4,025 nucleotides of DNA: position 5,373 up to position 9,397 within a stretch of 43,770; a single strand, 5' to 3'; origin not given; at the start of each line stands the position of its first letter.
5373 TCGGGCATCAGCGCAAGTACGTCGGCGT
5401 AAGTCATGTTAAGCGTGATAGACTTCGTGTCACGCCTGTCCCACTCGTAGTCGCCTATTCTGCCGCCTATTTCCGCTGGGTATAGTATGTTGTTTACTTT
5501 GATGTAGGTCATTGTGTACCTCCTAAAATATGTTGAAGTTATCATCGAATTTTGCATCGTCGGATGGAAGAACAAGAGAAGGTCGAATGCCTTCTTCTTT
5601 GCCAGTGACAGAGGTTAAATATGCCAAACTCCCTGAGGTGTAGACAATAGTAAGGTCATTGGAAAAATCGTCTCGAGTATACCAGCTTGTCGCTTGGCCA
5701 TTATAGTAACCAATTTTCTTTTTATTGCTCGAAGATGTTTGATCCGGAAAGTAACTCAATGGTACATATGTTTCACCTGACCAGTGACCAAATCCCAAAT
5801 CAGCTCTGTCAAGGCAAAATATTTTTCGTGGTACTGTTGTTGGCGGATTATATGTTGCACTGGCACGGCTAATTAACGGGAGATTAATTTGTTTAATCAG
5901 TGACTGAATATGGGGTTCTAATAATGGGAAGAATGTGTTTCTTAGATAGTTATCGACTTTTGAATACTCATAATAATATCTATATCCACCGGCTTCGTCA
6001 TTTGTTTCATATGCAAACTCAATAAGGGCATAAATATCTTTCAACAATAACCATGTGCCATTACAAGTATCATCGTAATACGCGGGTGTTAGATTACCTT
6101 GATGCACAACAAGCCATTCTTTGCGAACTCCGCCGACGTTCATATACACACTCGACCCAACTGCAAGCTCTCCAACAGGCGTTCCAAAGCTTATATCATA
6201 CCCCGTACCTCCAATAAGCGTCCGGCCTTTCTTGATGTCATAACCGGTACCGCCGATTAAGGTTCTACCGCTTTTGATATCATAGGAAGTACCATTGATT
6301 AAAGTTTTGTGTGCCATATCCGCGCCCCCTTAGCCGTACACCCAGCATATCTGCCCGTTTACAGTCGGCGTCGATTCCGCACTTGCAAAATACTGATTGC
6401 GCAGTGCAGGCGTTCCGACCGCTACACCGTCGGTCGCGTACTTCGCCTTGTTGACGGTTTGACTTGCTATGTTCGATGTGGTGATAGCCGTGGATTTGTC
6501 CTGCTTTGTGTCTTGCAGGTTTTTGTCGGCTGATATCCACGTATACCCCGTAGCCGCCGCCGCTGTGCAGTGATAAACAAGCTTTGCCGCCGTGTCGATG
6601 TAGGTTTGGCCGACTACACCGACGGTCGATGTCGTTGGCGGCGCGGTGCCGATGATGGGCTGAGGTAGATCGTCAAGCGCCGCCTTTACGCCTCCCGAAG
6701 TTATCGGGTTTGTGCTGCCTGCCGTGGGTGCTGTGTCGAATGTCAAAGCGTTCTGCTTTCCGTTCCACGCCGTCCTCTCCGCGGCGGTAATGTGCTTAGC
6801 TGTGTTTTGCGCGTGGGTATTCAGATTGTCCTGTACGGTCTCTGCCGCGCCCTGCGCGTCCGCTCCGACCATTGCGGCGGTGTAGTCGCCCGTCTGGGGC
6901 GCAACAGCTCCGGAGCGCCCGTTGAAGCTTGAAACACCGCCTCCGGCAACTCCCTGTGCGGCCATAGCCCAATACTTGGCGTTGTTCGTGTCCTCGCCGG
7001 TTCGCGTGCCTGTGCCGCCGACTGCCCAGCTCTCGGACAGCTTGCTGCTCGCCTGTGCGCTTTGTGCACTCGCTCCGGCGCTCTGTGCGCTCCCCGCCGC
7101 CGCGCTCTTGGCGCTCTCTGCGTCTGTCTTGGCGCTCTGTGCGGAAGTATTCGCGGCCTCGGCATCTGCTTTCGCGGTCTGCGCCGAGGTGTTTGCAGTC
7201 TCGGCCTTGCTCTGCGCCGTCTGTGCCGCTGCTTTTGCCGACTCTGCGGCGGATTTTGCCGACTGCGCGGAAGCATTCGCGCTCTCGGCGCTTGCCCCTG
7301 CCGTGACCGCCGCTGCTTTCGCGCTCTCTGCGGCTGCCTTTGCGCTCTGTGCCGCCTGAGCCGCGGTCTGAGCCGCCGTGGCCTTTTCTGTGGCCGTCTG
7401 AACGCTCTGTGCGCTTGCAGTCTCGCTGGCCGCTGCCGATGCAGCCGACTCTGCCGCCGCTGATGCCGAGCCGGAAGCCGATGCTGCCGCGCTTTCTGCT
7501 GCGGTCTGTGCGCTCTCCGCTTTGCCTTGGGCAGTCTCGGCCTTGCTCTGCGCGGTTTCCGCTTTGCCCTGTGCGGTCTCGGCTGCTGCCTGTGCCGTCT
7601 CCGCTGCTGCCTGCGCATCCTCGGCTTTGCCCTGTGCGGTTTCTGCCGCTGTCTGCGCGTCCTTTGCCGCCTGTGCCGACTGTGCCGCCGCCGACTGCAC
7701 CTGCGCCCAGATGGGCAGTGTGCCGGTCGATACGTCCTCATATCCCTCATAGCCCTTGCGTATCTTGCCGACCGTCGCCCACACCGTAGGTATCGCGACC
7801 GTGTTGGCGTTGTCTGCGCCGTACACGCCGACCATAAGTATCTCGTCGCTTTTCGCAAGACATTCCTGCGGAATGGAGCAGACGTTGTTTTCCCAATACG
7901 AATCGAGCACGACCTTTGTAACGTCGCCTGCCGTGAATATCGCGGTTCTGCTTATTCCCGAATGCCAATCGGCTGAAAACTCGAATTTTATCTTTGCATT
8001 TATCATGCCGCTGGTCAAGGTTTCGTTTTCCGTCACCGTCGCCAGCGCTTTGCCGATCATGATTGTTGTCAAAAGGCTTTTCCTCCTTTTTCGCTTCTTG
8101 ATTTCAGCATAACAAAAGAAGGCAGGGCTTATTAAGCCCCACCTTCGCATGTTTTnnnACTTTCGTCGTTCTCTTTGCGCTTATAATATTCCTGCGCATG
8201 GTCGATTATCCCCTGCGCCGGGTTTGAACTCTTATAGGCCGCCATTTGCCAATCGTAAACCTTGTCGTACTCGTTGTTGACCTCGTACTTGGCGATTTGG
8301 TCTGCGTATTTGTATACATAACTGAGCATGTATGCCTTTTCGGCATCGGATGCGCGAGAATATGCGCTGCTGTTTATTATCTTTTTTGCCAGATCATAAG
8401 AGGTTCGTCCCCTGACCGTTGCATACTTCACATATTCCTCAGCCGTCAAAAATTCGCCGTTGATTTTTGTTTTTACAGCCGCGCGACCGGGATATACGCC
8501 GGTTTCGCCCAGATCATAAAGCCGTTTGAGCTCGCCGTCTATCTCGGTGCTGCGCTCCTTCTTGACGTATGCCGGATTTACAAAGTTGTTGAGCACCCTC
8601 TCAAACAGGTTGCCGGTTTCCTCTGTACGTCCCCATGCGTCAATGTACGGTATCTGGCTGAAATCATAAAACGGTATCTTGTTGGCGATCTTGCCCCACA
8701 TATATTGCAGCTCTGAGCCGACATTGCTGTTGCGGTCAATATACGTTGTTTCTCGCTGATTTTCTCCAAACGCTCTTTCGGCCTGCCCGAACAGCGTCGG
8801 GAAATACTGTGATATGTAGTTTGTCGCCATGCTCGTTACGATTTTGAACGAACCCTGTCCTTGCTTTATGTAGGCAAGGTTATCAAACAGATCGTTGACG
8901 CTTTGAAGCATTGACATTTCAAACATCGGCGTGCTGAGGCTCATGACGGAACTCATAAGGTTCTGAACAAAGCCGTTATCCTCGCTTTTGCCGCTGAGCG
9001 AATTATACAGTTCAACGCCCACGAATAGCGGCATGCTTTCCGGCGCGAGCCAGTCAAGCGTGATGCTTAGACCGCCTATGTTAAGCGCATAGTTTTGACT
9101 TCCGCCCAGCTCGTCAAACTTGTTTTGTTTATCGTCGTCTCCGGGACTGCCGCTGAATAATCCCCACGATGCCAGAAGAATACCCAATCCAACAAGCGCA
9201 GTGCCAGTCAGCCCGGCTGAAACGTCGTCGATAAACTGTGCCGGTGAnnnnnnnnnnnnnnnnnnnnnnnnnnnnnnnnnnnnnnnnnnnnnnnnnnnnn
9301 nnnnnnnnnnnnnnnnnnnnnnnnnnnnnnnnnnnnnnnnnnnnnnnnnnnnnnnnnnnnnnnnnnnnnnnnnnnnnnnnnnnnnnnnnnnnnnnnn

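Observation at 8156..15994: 2612-aa giant multidomain (polyvalent-type) protein with a zincin motif in a tail-tube-less structural module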

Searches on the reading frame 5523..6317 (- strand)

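Call 10: search_protein_families(library=phrogs, proteins=[window:5523-6317:-], max_evalue=0.001)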
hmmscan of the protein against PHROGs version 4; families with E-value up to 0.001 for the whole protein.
window:5523-6317:- (264 aa): 1 family
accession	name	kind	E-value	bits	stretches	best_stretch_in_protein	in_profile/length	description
phrog_10993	-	head and packaging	2e-17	64.2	1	73-253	61-243/556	Hoc-like head decoration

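Call 11: search_protein_families(library=pfam, proteins=[window:5523-6317:-], max_evalue=0.01)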
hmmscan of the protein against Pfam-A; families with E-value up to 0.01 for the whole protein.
window:5523-6317:- (264 aa): 1 family
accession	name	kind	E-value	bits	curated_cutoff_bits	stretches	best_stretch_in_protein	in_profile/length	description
PF19789.6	DUF6273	-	6.4e-17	62.4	23.5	1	86-252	1-172/172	Domain of unknown function (DUF6273)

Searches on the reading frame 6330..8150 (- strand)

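Call 10: search_protein_families(library=phrogs, proteins=[window:6330-8150:-], max_evalue=0.001)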
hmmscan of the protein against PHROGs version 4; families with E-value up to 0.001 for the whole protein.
window:6330-8150:- (606 aa): 2 families
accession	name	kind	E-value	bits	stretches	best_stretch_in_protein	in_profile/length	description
phrog_17196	-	other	0.00031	21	1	358-400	179-221/356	kinase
phrog_19280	-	unknown function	0.00032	20.4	1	111-258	94-240/623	-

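Call 11: search_protein_families(library=pfam, proteins=[window:6330-8150:-], max_evalue=0.01)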
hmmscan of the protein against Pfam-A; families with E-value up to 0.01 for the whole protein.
window:6330-8150:- (606 aa): 0 families

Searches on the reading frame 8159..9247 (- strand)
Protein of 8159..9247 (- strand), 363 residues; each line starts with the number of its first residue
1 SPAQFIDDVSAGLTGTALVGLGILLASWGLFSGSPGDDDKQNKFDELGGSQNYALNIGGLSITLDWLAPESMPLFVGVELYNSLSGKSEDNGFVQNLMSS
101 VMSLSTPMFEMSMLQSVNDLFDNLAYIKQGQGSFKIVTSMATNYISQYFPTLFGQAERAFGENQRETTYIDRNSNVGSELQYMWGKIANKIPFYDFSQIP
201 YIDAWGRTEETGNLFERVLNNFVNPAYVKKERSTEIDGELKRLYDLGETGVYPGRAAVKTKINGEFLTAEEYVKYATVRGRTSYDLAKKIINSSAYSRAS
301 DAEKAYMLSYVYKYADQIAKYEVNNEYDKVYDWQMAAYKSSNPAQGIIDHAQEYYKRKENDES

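Call 17: search_protein_families(library=pfam, proteins=[window:8159-9247:-], max_evalue=10)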
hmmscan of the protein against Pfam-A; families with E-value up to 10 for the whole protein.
window:8159-9247:- (363 aa): 0 families
